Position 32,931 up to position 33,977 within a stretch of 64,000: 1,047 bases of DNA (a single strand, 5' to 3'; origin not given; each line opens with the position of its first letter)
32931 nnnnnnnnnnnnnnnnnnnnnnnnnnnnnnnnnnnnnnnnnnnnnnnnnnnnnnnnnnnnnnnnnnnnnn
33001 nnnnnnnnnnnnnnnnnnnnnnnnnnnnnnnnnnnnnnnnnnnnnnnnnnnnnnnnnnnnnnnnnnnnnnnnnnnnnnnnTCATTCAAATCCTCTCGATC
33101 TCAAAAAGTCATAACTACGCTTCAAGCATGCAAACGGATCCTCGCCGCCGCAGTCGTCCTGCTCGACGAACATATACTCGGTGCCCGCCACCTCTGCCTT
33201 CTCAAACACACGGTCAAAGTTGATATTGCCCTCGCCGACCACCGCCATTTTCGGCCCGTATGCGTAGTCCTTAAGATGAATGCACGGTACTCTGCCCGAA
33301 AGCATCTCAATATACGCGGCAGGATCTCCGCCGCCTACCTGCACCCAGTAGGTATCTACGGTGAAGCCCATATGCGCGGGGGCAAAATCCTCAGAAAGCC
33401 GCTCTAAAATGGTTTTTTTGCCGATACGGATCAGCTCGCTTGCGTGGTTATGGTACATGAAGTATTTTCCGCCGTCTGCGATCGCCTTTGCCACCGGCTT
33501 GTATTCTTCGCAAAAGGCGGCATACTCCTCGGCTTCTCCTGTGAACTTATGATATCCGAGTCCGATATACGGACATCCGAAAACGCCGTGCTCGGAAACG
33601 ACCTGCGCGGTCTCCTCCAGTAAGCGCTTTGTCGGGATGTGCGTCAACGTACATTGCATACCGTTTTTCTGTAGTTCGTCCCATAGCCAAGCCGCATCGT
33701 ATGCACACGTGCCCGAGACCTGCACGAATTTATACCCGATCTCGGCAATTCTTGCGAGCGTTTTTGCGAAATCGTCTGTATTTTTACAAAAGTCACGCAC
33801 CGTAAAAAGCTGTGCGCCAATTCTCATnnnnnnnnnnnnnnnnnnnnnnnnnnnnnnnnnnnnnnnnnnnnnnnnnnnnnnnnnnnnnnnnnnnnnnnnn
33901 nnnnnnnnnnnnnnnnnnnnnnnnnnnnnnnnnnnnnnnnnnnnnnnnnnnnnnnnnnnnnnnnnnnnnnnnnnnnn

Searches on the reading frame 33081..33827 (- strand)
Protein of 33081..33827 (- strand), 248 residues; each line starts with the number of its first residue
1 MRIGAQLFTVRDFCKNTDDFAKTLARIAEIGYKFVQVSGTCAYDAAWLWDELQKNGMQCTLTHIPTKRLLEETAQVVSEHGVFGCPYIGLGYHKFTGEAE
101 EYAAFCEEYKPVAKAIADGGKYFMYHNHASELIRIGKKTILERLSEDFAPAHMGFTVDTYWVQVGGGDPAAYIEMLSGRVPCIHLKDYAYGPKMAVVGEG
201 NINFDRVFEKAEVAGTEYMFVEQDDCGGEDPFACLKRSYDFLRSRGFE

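Call 71: search_protein_families(library=pfam, proteins=[window:33081-33827:-], max_evalue=0.00001)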
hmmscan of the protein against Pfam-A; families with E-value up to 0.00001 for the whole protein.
window:33081-33827:- (248 aa): 1 family
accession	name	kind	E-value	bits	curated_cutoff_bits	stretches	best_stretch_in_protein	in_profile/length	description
PF01261.30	AP_endonuc_2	-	1.2e-10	42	31.1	1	26-240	3-244/249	Xylose isomerase-like TIM barrel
